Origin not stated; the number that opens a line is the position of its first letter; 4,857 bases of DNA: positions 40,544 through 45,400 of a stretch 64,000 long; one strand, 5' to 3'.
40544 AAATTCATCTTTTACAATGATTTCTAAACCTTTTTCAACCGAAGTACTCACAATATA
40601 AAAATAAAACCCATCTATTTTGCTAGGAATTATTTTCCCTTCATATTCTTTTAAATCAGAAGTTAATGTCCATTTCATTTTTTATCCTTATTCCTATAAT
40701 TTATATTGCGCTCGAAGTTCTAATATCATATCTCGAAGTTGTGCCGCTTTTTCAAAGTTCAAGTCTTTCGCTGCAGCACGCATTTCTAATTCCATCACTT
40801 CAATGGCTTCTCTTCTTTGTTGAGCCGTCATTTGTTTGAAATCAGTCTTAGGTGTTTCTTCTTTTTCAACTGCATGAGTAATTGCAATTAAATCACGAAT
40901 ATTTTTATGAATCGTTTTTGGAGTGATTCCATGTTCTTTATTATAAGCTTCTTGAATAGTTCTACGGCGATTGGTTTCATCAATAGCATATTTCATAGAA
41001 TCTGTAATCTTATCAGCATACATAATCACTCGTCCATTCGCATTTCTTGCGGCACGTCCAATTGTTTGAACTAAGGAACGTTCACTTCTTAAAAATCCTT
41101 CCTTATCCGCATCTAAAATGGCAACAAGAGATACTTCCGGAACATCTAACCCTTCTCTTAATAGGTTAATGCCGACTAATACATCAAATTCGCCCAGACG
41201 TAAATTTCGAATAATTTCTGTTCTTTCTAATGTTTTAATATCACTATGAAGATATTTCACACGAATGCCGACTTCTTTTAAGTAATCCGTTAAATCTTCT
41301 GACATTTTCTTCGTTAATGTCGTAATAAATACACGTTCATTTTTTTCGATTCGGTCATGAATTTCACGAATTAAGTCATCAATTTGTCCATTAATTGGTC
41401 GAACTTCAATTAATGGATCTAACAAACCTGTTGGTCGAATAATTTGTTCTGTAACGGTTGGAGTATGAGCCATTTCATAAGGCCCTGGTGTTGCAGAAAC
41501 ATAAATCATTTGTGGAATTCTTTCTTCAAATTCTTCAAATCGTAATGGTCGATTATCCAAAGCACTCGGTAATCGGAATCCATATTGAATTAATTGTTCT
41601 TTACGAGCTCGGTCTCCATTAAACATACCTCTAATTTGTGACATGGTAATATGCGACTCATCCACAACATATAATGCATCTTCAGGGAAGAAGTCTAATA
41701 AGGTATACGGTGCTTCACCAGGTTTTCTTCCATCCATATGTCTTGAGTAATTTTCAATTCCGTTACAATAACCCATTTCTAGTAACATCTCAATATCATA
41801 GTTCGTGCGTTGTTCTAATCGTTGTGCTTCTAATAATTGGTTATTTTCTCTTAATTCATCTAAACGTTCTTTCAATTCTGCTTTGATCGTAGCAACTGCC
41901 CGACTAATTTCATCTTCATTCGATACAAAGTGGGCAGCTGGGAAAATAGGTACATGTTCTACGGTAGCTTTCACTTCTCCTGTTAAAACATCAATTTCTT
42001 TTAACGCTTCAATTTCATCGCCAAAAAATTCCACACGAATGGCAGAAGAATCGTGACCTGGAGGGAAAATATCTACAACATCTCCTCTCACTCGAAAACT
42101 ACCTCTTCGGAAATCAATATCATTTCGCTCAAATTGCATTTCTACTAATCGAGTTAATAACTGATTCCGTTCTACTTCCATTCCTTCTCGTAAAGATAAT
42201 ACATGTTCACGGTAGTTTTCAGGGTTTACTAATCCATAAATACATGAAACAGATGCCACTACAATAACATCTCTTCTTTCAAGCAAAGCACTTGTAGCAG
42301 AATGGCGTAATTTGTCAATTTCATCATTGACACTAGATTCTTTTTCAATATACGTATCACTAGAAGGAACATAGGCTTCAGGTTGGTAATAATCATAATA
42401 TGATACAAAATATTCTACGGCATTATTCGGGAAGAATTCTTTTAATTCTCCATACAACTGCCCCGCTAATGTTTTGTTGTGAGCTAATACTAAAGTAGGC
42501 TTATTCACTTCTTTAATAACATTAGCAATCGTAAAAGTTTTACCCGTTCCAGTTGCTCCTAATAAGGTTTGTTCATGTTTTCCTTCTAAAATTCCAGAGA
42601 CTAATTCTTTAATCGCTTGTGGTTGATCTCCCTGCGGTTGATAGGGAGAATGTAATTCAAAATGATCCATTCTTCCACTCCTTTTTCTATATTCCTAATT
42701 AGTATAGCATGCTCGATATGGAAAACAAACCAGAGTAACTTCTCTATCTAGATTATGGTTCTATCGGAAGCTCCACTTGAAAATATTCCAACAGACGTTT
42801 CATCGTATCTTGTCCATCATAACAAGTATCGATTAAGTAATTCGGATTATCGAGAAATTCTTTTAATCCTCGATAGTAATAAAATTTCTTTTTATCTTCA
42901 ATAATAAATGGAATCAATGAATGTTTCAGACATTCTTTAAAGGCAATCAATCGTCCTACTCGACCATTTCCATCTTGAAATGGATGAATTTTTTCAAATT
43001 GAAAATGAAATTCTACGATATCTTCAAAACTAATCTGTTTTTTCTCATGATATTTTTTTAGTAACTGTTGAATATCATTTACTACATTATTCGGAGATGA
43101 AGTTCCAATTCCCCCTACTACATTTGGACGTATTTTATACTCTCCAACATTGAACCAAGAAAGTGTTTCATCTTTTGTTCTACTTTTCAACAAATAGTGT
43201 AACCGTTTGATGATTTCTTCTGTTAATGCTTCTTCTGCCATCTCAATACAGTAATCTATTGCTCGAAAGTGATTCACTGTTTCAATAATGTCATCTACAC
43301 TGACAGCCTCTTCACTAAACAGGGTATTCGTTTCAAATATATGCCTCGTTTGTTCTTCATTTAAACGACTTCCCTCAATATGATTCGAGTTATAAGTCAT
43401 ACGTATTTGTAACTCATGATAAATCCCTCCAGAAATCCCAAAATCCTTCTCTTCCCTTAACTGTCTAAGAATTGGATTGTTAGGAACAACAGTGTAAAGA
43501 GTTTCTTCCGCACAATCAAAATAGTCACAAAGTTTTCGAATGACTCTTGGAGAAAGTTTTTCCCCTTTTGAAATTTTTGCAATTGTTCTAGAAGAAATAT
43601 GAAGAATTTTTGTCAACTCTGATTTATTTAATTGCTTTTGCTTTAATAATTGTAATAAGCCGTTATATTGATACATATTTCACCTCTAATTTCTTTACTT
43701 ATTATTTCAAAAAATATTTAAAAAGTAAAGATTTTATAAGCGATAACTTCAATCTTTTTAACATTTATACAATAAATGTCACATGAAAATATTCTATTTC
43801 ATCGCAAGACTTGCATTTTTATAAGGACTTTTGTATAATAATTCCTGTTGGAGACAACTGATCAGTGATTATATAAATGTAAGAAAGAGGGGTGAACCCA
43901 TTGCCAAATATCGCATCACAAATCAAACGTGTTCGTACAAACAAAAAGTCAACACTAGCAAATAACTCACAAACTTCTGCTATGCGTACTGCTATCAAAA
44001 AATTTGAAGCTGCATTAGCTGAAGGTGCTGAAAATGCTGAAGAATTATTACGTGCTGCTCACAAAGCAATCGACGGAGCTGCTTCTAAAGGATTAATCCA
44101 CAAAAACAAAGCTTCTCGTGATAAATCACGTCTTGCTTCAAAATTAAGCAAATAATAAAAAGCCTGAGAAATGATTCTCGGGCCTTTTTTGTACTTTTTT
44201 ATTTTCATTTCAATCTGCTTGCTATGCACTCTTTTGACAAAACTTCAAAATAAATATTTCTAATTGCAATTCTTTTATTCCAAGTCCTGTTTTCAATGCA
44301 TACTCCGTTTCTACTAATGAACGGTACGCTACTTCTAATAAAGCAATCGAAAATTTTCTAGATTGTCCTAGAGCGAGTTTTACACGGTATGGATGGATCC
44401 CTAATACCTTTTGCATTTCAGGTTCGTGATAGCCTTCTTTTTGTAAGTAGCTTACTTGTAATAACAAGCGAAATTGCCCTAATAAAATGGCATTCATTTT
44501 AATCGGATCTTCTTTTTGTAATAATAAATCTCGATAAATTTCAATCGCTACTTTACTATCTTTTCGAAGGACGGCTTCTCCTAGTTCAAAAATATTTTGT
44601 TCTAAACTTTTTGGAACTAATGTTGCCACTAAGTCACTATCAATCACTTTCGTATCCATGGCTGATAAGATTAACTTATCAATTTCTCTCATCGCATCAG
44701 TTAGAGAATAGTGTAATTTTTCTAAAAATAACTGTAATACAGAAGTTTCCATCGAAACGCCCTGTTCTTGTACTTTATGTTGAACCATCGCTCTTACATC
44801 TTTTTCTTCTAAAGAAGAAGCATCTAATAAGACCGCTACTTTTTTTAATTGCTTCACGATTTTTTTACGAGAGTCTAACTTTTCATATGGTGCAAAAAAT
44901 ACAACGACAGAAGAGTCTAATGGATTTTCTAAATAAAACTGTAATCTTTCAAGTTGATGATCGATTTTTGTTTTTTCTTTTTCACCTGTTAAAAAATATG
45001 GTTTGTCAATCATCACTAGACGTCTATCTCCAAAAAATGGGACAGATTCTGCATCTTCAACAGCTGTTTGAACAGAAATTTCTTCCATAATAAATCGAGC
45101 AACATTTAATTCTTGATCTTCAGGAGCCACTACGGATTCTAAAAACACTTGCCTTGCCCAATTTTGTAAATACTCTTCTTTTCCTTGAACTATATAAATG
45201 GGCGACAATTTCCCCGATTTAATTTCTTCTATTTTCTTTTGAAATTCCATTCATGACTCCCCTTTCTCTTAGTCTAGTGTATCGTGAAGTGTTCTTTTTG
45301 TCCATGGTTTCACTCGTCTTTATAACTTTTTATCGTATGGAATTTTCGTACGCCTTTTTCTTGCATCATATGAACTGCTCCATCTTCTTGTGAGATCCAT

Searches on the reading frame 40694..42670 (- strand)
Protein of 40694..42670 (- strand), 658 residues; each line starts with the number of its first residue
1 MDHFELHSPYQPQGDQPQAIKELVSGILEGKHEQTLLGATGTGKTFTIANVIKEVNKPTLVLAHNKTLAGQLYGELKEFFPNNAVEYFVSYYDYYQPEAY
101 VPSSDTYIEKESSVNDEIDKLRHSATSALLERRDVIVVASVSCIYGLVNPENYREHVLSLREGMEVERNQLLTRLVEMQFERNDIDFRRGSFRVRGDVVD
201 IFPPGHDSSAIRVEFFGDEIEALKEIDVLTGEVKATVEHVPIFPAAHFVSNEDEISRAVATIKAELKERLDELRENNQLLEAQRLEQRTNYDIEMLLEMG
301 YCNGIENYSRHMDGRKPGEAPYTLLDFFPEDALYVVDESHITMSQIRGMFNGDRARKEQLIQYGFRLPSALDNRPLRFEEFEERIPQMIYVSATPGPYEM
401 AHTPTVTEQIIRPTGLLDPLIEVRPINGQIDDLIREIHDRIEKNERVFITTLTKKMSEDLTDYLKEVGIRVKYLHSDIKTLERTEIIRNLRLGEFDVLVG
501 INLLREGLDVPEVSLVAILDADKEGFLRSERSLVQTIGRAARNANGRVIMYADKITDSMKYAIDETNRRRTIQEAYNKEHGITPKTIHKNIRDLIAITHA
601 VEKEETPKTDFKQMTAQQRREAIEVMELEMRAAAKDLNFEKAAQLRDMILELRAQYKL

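Call 66: search_protein_families(library=pfam, proteins=[window:40694-42670:-], max_evalue=0.00001)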
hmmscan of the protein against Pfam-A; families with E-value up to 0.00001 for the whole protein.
window:40694-42670:- (658 aa): 5 families
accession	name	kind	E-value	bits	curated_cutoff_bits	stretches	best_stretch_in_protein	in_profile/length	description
PF17757.6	UvrB_inter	-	1.4e-34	118.5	22.9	1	158-248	1-91/91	UvrB interaction domain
PF12344.14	UvrB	-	1.6e-24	85.9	27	1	550-592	1-43/43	Ultra-violet resistance protein B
PF00271.37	Helicase_C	-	1.5e-21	77.2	23.5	1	430-543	3-109/110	Helicase conserved C-terminal domain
PF04851.21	ResIII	-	1.2e-12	48.4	22.5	1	12-122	4-115/164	Type III restriction enzyme, res subunit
PF02151.25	UVR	-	1.2e-07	31.7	21.5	1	622-655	3-36/36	UvrB/uvrC motif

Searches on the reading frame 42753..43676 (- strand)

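Call 66: search_protein_families(library=pfam, proteins=[window:42753-43676:-], max_evalue=0.00001)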
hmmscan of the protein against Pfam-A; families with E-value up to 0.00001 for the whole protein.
window:42753-43676:- (307 aa): 2 families
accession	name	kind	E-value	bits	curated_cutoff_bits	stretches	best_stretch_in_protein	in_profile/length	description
PF02661.23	Fic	-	7.4e-17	62.4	24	1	151-245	2-89/93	Fic/DOC family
PF13443.12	HTH_26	-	9.7e-10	39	22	1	7-65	2-62/63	Cro/C1-type HTH DNA-binding domain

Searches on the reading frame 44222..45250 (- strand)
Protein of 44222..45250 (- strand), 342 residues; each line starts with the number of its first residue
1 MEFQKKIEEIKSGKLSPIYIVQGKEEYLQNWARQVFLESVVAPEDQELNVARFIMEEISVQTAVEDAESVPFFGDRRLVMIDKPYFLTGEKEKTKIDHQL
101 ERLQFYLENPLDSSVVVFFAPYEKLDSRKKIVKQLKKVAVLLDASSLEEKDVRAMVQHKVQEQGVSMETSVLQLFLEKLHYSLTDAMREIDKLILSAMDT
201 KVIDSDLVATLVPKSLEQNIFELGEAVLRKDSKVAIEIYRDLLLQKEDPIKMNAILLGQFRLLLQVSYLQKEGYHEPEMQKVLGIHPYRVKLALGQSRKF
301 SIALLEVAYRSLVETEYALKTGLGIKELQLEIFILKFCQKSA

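Call 6: search_protein_families(library=pfam, proteins=[window:44222-45250:-], max_evalue=0.01)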
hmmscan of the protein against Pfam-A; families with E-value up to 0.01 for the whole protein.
window:44222-45250:- (342 aa): 2 families
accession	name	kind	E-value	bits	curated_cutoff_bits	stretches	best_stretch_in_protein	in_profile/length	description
PF21694.2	DNA_pol3_delta_C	-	4.8e-43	146.4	27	1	217-337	1-121/121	DNA polymerase III delta subunit, C-terminal domain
PF06144.19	DNA_pol3_delta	-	3.2e-27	95.4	21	1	19-144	1-123/124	DNA polymerase III, delta subunit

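Call 7: search_protein_families(library=ncbifam, proteins=[window:44222-45250:-], max_evalue=0.01)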
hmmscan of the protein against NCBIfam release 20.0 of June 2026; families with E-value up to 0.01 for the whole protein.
window:44222-45250:- (342 aa): 9 families
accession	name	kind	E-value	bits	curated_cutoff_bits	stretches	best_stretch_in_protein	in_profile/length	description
TIGR01128.2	holA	equivalog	8.9e-83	278.2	80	1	18-337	1-316/316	DNA polymerase III subunit delta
NF004165.0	PRK05629.1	equivalog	7.7e-13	48.2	301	1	15-332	6-309/319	DNA polymerase III subunit delta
NF004570.0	PRK05907.1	equivalog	3.4e-09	36.3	480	1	101-262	92-256/316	hypothetical protein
TIGR02397.1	dnaX_nterm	equivalog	3.1e-06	26.7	250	1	144-272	173-299/355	DNA polymerase III subunit gamma/tau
NF005918.0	PRK07914.1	equivalog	5.1e-06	26.2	420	1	14-313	4-290/321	hypothetical protein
NF011522.0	PRK14961.1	equivalog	3.1e-05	23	562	1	138-271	169-297/363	DNA polymerase III subunits gamma and tau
NF004046.1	PRK05563.1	equivalog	0.00067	18.7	400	1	147-340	177-359/567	DNA polymerase III subunit gamma/tau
NF004962.0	PRK06305.1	equivalog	0.0018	17.5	559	1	114-271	151-302/465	DNA polymerase III subunits gamma and tau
NF011516.0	PRK14955.1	equivalog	0.002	17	560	1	150-270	189-312/397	DNA polymerase III subunits gamma and tau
